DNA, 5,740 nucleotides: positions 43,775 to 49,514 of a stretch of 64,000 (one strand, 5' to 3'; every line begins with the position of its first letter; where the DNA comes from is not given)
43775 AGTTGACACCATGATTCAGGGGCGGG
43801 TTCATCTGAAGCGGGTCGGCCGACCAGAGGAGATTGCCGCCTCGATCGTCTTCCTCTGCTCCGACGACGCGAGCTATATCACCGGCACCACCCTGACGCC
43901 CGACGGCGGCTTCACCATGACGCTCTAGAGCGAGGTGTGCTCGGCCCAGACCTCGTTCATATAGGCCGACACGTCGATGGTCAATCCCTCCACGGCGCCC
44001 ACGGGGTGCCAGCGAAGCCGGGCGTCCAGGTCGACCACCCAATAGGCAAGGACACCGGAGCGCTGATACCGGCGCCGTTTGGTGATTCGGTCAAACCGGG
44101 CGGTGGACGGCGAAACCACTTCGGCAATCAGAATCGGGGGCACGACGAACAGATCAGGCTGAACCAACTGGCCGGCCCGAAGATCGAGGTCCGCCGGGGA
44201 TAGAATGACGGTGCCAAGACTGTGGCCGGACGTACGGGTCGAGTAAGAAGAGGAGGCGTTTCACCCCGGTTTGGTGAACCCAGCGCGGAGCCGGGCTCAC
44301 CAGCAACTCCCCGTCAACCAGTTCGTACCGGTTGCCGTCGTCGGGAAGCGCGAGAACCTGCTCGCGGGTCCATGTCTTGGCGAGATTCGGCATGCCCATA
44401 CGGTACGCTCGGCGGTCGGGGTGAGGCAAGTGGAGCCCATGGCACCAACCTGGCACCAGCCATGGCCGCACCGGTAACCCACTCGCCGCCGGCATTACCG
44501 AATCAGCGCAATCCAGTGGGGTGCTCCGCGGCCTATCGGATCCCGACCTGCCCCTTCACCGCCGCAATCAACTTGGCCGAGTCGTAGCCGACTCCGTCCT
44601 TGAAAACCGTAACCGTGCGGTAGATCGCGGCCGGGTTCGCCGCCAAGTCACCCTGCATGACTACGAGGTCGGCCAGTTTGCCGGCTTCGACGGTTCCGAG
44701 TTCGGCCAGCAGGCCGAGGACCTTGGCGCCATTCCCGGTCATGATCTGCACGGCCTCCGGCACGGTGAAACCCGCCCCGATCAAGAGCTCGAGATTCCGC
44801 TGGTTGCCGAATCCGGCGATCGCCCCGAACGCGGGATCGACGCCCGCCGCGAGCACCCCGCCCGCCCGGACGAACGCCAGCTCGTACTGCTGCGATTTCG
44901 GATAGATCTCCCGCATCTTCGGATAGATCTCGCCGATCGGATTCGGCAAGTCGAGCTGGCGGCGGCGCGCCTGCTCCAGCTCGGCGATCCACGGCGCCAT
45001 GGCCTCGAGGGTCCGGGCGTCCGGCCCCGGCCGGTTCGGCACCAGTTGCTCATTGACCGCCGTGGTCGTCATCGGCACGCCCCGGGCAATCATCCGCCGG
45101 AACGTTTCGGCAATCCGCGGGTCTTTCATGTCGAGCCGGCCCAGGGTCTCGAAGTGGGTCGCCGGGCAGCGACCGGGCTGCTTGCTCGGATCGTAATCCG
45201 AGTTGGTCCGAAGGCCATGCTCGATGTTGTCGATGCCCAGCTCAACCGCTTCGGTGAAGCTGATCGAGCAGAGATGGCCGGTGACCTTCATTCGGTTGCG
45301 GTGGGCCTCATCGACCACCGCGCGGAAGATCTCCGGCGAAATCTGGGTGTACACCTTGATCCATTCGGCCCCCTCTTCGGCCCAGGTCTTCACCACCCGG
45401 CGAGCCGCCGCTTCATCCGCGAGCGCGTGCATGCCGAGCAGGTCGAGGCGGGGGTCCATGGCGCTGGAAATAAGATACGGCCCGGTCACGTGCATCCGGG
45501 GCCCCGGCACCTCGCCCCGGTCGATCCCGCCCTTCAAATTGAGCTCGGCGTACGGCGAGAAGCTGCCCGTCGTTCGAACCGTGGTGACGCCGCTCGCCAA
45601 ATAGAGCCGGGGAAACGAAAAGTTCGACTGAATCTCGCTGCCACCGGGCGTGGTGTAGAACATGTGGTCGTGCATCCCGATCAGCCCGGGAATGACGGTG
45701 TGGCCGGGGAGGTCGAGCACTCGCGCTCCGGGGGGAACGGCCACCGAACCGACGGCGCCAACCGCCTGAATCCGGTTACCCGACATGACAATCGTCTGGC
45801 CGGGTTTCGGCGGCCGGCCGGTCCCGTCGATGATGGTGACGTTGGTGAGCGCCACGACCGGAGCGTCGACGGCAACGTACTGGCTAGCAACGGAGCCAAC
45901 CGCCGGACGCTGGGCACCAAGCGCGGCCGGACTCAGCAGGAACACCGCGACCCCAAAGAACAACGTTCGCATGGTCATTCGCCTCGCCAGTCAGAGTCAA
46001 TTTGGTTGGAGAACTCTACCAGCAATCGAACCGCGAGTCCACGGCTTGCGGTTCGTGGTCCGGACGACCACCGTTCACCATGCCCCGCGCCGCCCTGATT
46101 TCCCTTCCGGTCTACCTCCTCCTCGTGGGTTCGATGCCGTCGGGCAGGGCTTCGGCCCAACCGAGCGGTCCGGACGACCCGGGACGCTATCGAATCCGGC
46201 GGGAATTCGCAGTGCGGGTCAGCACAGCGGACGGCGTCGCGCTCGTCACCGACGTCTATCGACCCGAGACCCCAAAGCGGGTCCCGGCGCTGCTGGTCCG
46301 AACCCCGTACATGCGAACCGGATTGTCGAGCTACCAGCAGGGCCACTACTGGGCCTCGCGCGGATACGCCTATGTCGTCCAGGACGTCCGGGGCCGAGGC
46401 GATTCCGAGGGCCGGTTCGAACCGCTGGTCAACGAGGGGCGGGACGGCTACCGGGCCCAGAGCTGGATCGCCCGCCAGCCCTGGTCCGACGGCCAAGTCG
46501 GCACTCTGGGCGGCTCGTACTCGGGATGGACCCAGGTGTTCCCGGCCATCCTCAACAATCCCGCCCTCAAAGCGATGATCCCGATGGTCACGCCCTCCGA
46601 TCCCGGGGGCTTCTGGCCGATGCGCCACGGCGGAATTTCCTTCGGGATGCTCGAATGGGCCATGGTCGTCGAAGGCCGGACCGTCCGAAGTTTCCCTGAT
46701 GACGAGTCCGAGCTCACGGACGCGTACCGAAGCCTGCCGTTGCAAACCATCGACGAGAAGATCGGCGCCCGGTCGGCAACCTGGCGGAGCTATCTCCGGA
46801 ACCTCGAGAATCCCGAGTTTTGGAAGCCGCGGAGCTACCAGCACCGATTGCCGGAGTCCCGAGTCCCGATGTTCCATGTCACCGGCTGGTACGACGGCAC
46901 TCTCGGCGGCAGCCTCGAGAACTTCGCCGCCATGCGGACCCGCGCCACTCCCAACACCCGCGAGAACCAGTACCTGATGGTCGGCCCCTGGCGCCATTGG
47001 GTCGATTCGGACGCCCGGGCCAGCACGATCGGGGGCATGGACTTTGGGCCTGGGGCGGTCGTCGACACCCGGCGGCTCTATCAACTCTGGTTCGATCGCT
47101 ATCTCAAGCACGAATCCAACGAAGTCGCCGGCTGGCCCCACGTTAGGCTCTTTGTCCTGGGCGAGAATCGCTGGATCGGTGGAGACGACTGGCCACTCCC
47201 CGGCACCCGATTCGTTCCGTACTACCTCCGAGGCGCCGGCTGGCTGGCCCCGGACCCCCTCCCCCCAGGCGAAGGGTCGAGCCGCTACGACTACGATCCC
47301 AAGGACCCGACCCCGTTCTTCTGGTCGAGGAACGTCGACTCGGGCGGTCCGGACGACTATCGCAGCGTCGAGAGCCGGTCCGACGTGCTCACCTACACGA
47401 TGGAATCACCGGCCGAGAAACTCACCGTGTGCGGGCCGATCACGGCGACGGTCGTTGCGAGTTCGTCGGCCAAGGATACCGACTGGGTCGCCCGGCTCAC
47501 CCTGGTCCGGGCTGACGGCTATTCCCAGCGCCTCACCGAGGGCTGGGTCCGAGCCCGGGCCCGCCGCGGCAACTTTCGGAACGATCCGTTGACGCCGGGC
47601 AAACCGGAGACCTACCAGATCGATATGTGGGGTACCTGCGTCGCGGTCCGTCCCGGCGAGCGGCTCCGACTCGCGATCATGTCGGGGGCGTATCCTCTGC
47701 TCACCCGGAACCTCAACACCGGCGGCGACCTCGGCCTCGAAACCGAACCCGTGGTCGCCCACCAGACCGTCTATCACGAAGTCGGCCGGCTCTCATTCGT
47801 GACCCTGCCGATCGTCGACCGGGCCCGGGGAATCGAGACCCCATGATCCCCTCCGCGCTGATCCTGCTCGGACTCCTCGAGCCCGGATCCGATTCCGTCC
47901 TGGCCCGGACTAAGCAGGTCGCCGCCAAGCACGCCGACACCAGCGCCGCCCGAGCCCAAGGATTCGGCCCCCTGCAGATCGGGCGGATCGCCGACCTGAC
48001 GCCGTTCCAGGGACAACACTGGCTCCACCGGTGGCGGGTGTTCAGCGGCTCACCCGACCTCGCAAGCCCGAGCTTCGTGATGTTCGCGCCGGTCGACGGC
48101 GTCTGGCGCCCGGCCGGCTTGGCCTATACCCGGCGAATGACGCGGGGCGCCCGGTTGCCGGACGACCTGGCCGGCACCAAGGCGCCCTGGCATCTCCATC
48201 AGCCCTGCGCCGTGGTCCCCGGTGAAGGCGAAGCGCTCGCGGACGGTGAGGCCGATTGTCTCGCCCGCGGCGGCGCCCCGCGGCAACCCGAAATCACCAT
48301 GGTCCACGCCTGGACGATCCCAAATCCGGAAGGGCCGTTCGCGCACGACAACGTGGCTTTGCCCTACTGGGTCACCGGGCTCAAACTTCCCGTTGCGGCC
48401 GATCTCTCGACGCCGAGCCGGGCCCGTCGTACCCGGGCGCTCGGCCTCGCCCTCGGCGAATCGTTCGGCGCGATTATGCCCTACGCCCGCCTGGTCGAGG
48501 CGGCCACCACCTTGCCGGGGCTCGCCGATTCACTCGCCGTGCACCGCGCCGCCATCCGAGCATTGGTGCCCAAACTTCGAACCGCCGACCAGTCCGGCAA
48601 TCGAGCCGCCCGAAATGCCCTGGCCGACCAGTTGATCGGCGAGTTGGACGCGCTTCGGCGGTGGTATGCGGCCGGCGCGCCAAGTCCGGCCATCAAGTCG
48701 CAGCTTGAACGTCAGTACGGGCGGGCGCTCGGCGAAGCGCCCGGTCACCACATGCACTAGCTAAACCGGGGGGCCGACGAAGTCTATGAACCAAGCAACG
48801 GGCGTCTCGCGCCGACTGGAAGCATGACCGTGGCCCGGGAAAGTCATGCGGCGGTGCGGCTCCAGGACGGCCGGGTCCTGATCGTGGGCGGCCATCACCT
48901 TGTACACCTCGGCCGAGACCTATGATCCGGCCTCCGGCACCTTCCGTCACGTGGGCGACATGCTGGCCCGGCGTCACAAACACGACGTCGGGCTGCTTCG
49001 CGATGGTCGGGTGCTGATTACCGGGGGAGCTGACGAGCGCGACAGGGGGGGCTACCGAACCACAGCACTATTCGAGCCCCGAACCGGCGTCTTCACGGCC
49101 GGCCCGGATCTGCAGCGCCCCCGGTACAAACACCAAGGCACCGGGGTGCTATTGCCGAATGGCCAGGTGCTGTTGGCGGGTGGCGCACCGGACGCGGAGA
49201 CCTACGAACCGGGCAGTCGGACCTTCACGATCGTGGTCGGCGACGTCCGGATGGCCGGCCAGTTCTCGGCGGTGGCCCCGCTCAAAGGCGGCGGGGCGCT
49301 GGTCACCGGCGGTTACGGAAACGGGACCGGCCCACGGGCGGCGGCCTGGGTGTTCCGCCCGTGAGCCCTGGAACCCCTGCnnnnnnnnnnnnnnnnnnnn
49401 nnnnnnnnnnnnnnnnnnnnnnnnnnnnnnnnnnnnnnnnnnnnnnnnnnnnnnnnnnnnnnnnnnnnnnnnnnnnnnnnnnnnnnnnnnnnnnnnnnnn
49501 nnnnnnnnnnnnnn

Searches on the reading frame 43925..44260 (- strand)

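Call 47: search_protein_families(library=pfam, proteins=[window:43925-44260:-], max_evalue=0.001)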
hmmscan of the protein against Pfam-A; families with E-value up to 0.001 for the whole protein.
window:43925-44260:- (111 aa): 1 family
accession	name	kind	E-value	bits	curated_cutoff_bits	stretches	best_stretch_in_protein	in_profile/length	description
PF05685.18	Uma2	-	3.6e-12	46.5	27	1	36-81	90-134/172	Putative restriction endonuclease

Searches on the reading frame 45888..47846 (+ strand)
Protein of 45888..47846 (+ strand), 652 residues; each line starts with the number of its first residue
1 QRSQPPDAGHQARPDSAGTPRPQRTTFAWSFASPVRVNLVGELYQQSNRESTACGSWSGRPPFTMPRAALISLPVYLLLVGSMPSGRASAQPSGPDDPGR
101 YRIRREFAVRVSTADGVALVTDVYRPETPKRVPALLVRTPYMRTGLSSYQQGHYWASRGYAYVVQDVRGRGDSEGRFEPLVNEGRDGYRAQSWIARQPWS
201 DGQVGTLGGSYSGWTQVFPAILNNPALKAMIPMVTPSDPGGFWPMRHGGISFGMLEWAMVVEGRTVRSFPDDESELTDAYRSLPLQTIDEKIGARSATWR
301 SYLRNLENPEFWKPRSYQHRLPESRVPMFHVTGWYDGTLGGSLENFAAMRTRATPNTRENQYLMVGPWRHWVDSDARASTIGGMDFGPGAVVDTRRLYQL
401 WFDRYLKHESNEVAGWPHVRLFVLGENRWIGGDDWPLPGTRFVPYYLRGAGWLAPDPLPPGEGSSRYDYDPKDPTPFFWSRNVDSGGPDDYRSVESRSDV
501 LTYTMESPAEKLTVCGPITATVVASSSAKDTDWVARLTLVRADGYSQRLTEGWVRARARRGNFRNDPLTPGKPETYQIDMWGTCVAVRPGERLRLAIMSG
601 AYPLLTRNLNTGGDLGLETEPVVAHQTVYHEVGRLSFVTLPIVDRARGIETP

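Call 60: search_protein_families(library=pfam, proteins=[window:45888-47846:+], max_evalue=0.0001)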
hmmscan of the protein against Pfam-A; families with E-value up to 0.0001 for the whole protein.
window:45888-47846:+ (652 aa): 2 families
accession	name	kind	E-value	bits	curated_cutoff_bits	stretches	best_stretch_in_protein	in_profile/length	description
PF02129.25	Peptidase_S15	-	7.5e-54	183.6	23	1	115-370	1-260/262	X-Pro dipeptidyl-peptidase (S15 family)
PF08530.16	PepX_C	-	1.1e-32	114.1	22.5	1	411-638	1-216/217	X-Pro dipeptidyl-peptidase C-terminal non-catalytic domain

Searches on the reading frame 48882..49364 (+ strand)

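Call 47: search_protein_families(library=pfam, proteins=[window:48882-49364:+], max_evalue=0.001)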
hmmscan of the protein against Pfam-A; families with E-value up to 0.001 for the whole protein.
window:48882-49364:+ (160 aa): 1 family
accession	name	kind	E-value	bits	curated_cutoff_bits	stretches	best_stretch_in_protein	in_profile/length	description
PF13964.12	Kelch_6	-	8.5e-09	35.6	25.3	0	41-81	11-50/50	Kelch motif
